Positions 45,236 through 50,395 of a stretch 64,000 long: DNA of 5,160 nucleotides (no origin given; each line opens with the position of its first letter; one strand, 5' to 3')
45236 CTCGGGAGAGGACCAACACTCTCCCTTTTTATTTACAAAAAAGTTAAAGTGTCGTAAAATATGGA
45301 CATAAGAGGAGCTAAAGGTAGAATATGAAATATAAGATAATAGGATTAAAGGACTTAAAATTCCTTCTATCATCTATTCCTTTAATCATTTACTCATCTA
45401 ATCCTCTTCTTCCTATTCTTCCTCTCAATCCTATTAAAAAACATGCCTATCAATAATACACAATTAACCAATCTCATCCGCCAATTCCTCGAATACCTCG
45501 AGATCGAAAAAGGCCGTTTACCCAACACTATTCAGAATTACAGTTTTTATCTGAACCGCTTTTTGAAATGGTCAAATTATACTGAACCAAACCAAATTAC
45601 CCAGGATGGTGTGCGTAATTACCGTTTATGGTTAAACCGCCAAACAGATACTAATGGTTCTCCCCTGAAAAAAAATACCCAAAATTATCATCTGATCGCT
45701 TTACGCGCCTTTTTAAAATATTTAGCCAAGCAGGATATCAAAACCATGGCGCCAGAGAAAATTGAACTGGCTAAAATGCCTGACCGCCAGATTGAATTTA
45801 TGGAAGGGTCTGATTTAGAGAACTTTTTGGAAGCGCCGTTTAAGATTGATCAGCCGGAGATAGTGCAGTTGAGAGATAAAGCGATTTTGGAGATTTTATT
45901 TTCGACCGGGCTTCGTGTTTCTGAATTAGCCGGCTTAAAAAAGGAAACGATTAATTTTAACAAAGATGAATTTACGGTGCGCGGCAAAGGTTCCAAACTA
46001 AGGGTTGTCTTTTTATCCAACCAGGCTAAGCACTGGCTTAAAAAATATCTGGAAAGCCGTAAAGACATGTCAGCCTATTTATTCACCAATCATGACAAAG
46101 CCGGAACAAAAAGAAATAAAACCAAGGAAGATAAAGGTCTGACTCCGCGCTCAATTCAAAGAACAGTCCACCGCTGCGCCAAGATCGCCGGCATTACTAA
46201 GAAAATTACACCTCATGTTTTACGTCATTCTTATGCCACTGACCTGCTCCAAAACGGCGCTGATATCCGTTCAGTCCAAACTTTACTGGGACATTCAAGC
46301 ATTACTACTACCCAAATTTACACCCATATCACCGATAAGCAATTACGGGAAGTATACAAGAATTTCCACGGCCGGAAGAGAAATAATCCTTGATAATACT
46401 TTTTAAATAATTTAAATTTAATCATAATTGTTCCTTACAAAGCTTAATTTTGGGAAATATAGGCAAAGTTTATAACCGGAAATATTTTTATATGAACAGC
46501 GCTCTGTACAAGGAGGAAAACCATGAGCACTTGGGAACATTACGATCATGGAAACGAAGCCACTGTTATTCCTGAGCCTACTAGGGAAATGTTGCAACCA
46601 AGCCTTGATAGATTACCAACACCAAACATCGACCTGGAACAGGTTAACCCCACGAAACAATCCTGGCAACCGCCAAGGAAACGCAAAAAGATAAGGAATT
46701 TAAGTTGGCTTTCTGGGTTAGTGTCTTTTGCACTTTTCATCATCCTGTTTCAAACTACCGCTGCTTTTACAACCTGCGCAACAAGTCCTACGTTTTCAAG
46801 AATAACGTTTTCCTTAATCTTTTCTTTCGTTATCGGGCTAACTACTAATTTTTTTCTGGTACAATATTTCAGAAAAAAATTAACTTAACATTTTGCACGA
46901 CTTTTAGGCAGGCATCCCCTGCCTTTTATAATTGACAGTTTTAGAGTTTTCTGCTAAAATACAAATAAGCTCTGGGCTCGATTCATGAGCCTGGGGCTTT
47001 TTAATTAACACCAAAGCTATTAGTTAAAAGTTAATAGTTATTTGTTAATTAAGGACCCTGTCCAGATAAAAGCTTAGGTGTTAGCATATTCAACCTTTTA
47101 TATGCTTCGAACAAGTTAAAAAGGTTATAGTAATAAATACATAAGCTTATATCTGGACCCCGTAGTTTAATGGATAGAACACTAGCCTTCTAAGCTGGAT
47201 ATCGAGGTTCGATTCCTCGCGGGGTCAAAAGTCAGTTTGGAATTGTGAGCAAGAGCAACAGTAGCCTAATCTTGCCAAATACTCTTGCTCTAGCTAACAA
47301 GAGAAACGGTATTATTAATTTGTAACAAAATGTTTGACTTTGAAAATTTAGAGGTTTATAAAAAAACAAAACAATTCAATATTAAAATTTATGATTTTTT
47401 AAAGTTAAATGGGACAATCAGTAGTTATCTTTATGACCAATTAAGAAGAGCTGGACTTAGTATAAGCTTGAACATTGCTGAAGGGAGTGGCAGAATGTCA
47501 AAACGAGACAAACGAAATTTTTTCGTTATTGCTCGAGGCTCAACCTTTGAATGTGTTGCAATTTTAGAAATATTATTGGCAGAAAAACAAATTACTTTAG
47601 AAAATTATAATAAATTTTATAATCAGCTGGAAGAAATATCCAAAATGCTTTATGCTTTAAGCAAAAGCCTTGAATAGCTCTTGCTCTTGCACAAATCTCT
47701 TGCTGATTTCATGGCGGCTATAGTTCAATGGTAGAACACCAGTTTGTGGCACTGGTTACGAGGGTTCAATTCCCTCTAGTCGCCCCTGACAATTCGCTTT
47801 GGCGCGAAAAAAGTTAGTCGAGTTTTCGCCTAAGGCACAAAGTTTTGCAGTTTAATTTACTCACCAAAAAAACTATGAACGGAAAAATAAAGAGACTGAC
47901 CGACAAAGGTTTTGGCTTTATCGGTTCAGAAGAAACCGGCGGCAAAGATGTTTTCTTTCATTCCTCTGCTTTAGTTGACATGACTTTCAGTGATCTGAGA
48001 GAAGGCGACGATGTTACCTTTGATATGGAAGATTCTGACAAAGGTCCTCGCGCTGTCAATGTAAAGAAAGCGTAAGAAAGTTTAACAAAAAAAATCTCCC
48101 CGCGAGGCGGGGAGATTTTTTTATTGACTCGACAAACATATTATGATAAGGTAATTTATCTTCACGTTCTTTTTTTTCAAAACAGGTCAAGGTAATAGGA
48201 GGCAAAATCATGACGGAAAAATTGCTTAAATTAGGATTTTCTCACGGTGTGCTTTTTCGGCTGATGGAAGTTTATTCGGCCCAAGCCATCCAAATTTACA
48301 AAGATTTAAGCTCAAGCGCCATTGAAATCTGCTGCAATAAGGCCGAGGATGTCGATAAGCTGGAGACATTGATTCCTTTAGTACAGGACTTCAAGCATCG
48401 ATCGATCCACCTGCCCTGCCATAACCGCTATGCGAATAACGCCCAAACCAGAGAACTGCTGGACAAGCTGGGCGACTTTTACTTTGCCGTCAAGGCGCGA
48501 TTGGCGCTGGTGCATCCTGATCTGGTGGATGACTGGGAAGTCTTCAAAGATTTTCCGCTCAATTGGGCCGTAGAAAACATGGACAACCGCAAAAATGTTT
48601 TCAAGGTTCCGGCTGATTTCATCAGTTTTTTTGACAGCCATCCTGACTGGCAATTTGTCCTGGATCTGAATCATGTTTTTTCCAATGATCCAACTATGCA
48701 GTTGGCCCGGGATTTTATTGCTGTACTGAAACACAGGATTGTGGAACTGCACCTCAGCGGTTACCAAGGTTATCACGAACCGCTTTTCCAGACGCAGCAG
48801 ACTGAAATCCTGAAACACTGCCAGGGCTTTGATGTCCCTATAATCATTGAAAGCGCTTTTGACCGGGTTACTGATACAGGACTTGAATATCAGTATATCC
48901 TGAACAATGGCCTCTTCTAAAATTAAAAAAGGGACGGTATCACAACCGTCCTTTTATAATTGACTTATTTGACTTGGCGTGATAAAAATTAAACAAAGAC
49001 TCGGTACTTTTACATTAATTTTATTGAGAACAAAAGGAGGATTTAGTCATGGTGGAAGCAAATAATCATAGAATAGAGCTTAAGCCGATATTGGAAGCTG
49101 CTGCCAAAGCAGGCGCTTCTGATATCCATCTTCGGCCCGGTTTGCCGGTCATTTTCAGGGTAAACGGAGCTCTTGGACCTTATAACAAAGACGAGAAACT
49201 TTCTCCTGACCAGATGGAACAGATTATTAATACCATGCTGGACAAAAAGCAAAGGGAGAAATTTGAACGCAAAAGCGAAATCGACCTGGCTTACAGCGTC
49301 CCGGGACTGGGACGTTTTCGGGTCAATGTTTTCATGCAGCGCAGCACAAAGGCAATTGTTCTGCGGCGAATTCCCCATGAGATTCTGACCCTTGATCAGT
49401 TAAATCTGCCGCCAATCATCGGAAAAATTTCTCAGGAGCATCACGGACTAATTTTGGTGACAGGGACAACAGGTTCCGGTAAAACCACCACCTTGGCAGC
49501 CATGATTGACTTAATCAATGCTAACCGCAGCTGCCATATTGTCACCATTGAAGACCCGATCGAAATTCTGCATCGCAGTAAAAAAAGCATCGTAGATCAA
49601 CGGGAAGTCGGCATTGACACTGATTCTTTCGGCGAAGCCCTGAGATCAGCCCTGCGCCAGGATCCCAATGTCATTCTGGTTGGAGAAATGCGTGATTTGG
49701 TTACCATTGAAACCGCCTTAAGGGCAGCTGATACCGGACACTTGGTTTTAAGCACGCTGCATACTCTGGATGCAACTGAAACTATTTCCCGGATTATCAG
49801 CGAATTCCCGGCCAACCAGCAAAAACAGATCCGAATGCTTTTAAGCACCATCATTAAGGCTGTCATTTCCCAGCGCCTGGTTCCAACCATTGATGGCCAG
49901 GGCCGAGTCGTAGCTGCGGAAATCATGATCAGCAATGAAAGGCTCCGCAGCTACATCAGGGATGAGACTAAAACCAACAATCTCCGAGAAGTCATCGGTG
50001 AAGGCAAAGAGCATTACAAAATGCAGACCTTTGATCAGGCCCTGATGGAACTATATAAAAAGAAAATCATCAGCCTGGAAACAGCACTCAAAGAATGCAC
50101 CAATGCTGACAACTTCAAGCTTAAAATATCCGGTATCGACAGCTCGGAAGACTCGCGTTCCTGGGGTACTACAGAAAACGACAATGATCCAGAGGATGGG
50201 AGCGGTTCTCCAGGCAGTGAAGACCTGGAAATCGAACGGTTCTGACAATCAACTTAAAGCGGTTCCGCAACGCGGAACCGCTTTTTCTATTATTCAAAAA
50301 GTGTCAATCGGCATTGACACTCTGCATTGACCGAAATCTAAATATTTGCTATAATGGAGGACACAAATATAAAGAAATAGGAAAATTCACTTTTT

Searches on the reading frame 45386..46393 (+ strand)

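Call 14: search_protein_families(library=pfam, proteins=[window:45386-46393:+])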
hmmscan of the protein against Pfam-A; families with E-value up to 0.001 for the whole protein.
window:45386-46393:+ (335 aa): 5 families
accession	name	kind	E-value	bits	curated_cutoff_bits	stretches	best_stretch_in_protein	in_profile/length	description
PF00589.27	Phage_integrase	-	2.2e-43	148.4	27.1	1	139-318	3-171/172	Phage integrase family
PF02899.23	Phage_int_SAM_1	-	6.9e-13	49.1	22.3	1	31-116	1-82/83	Phage integrase, N-terminal SAM-like domain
PF13495.12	Phage_int_SAM_4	-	1.7e-11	44.8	27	1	30-119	1-84/85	Phage integrase, N-terminal SAM-like domain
PF13102.12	Phage_int_SAM_5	-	9.6e-07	29.5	22.3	1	30-123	2-92/98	Phage integrase SAM-like domain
PF11917.13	DUF3435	-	0.00017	21.1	25.8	1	230-325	152-249/418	Protein of unknown function (DUF3435)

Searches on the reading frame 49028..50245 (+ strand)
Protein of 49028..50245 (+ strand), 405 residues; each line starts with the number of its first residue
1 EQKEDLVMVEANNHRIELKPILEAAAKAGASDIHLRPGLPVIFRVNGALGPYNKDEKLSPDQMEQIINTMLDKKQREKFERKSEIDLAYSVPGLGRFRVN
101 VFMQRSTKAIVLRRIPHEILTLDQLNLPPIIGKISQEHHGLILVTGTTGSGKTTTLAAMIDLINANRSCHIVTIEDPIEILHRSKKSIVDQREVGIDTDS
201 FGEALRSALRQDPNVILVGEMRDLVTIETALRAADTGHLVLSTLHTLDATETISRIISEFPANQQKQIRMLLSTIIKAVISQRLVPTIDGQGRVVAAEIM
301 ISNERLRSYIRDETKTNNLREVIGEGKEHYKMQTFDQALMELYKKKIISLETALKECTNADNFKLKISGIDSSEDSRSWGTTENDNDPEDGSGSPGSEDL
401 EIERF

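Call 14: search_protein_families(library=pfam, proteins=[window:49028-50245:+])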
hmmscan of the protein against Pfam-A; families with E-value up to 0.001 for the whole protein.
window:49028-50245:+ (405 aa): 8 families
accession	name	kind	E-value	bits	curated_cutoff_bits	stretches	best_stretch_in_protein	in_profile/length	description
PF00437.27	T2SSE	-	1.6e-49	168.9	24.9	1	18-300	12-288/370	Type II/IV secretion system protein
PF13401.12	AAA_22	-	1.7e-05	25.6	27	1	137-230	3-97/130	AAA domain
PF04851.21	ResIII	-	2.3e-05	24.8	22.5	1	137-251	21-114/164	Type III restriction enzyme, res subunit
PF25199.1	nSTAND_NTPase5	-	0.00028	21.2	34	0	135-184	37-86/145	Novel STAND NTPase 5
PF20720.3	nSTAND3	-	0.00029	21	27.2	0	137-185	15-65/155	Novel STAND NTPase 3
PF13555.12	AAA_29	-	0.0003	20.9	27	1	135-167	18-50/61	P-loop containing region of AAA domain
PF01580.24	FtsK_SpoIIIE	-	0.0007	19.6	24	0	121-160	32-60/221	FtsK/SpoIIIE family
PF10412.15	TrwB_AAD_bind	-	0.00079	18.8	20.5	0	140-172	16-48/387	Type IV secretion-system coupling protein DNA-binding domain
